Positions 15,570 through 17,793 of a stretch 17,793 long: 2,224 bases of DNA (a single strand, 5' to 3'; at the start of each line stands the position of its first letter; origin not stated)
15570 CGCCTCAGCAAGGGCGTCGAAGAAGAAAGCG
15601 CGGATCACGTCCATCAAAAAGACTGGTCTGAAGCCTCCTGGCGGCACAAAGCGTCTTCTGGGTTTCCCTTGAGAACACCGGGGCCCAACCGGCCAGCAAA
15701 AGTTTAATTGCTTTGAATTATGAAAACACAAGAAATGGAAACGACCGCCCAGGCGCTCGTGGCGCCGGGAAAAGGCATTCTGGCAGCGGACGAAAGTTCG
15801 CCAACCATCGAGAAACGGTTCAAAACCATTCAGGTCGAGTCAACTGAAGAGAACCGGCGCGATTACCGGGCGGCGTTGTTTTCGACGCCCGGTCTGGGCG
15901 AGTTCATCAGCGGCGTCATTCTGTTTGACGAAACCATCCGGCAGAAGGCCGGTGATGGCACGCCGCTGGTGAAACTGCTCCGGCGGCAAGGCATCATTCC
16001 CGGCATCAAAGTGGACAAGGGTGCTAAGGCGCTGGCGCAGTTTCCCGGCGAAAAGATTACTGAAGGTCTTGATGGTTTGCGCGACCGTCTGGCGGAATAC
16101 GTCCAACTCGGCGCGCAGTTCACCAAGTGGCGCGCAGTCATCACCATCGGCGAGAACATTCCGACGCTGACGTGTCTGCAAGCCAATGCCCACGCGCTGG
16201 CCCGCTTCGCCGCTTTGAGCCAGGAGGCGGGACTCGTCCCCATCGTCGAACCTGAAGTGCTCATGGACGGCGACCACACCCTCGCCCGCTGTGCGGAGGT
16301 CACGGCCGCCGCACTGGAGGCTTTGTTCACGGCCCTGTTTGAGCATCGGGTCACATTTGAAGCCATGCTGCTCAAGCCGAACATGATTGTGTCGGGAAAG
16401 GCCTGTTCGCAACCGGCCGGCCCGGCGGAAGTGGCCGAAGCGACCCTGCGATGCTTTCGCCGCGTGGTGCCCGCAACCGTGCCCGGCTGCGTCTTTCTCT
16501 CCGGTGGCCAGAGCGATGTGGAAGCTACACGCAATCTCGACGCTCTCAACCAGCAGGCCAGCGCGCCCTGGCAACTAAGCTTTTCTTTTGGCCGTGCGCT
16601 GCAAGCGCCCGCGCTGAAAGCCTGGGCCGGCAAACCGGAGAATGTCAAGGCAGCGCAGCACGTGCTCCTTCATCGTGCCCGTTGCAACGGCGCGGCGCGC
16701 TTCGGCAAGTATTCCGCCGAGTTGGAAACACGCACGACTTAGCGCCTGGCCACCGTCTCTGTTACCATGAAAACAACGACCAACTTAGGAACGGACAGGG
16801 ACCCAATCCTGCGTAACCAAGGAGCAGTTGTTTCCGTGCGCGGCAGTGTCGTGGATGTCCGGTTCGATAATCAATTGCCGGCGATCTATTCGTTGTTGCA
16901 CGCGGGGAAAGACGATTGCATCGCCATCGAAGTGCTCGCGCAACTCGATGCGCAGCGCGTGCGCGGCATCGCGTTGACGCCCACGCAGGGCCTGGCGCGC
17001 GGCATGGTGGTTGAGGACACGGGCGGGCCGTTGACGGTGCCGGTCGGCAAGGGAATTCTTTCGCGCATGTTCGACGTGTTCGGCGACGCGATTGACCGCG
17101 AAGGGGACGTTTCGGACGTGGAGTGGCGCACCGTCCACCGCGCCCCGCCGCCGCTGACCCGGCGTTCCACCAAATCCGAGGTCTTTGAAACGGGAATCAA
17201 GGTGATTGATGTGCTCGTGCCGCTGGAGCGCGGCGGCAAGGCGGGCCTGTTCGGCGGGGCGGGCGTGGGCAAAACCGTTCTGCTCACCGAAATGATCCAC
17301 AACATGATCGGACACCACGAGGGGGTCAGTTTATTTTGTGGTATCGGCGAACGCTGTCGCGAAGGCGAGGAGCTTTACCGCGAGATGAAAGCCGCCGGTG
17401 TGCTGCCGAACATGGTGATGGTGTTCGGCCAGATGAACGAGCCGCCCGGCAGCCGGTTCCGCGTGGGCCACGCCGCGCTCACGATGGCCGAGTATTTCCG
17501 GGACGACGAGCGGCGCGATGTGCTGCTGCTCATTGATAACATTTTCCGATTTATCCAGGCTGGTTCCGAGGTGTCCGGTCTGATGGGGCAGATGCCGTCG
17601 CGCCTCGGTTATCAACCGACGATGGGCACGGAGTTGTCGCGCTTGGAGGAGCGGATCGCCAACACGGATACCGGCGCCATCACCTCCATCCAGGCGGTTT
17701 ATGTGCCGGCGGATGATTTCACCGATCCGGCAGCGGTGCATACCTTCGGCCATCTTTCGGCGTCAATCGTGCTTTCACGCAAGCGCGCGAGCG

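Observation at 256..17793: Whole window behaves as a single-strand stress/dormancy island headed by a redox-type PAS kinase + NarL regulator (DosR-regulon-like organisation)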

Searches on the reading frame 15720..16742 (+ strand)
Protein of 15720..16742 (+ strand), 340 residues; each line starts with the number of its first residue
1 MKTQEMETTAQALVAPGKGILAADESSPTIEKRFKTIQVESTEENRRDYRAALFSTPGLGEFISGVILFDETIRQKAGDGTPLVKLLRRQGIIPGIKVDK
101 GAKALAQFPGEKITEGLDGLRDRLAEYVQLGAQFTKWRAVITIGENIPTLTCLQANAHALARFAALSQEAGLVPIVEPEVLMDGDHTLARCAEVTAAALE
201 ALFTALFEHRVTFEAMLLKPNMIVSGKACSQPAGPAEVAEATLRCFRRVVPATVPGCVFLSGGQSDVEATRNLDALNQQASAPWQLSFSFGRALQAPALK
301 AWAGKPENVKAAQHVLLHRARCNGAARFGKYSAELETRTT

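Call 6: search_protein_families(library=pfam, proteins=[window:15720-16742:+], max_evalue=0.1)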
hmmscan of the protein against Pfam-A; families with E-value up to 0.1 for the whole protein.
window:15720-16742:+ (340 aa): 1 family
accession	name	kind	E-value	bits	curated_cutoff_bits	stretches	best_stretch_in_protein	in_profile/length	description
PF00274.25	Glycolytic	-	4.3e-137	457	22.2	1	5-337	1-335/349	Fructose-bisphosphate aldolase class-I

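Call 12: find_encoding_contigs(protein=window:15720-16742:+, flank=10000, max_places=8)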
Protein window:15720-16742:+ (340 aa): 1 contig read that carries it; 1 place shown.
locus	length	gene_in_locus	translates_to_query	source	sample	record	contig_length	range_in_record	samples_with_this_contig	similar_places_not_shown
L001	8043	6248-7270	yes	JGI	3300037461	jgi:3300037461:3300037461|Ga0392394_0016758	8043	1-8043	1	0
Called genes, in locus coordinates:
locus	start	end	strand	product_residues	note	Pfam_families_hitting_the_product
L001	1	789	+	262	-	?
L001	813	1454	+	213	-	PF00582:Usp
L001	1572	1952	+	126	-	-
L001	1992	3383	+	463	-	PF00753:Lactamase_B, PF12706:Lactamase_B_2, PF16661:Lactamase_B_6, PF10996:Beta-Casp, PF07521:RMMBL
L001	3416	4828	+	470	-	PF03486:HI0933_like (faint), PF07992:Pyr_redox_2, PF12831:FAD_oxidored (weak), PF13434:Lys_Orn_oxgnase (faint), PF13738:Pyr_redox_3, PF00070:Pyr_redox, PF02852:Pyr_redox_dim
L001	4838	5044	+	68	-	PF07311:Dodecin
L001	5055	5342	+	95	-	PF11154:DUF2934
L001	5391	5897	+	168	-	PF04972:BON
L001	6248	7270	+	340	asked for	PF00274:Glycolytic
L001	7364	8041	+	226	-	?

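Call 23: search_protein_families(library=ncbifam, proteins=[window:15720-16742:+], max_evalue=0.001)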
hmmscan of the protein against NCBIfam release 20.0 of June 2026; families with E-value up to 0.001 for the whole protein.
window:15720-16742:+ (340 aa): 2 families
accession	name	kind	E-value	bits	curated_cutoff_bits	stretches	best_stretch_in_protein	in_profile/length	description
NF033379.1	FrucBisAld_I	equivalog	3.4e-155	515.8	250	1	5-327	1-323/324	class I fructose-bisphosphate aldolase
NF003784.0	PRK05377.1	equivalog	1.3e-12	47.7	392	1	60-187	66-187/297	fructose bisphosphate aldolase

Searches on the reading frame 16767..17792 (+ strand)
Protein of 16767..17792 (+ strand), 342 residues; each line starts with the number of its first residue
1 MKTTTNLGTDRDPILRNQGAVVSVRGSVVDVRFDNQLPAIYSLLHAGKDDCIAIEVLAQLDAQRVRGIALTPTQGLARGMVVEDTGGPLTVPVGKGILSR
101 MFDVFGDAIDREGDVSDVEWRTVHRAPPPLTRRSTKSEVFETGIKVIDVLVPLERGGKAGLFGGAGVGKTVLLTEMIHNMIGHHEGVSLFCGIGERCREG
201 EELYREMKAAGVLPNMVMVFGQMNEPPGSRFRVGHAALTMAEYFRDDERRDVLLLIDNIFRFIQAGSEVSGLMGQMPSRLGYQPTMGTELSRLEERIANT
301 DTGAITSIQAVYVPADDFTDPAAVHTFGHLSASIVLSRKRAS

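Call 23: search_protein_families(library=ncbifam, proteins=[window:16767-17792:+], max_evalue=0.001)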
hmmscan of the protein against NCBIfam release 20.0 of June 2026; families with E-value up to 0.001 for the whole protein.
window:16767-17792:+ (342 aa): 35 families (the best 25 are shown)
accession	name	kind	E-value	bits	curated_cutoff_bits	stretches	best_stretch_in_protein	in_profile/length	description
TIGR03305.1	alt_F1F0_F1_bet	exception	2.2e-192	639.7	752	1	19-342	1-324/449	alternate F1F0 ATPase, F1 subunit beta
TIGR01039.1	atpD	equivalog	1.5e-134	449.3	462.85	1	18-340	2-328/462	F0F1 ATP synthase subunit beta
NF045858.1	glide_MMOB1670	exception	1.4e-98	331.3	850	1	18-341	229-560/705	MMOB1670 family gliding motility ATPase complex subunit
NF045934.1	MSC_0618_beta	exception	1.5e-84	284.4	570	1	20-341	2-324/451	MSC_0618 family F1-like ATPase beta subunit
TIGR02546.1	III_secr_ATP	equivalog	3.8e-55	187.3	604.75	1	16-341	4-327/423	type III secretion system ATPase SctN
TIGR01026.1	fliI_yscN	subfamily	8.2e-53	179.7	379.5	1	14-341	20-344/440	FliI/YscN family ATPase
TIGR03496.1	FliI_clade1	equivalog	3.8e-50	170.9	619.1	1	47-341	29-320/414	flagellar protein export ATPase FliI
TIGR03498.1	FliI_clade3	equivalog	1.6e-49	168.7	587.45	1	19-339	1-321/418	flagellar protein export ATPase FliI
TIGR03497.1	FliI_clade2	equivalog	1.5e-48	165.8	629.8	1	44-341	26-318/413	flagellar protein export ATPase FliI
NF005391.0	PRK06936.1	equivalog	1e-45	156.4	657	1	17-341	23-343/439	type III secretion system ATPase SctN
NF006575.0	PRK09099.1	subfamily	1.4e-43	149.3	706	1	17-341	26-346/443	type III secretion system ATPase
NF005295.0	PRK06820.1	equivalog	2.9e-43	148.5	690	1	67-341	75-344/440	EscN/YscN/HrcN family type III secretion system ATPase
NF006012.0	PRK08149.1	equivalog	7.7e-42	143.7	594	1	57-341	51-335/431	type III secretion system ATPase SctN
NF006290.1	PRK08472.1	equivalog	1.7e-41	142.5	644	1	89-339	90-336/433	flagellar protein export ATPase FliI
NF005765.0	PRK07594.1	equivalog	9.5e-37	126.7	715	1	66-341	66-336/433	EscN/YscN/HrcN family type III secretion system ATPase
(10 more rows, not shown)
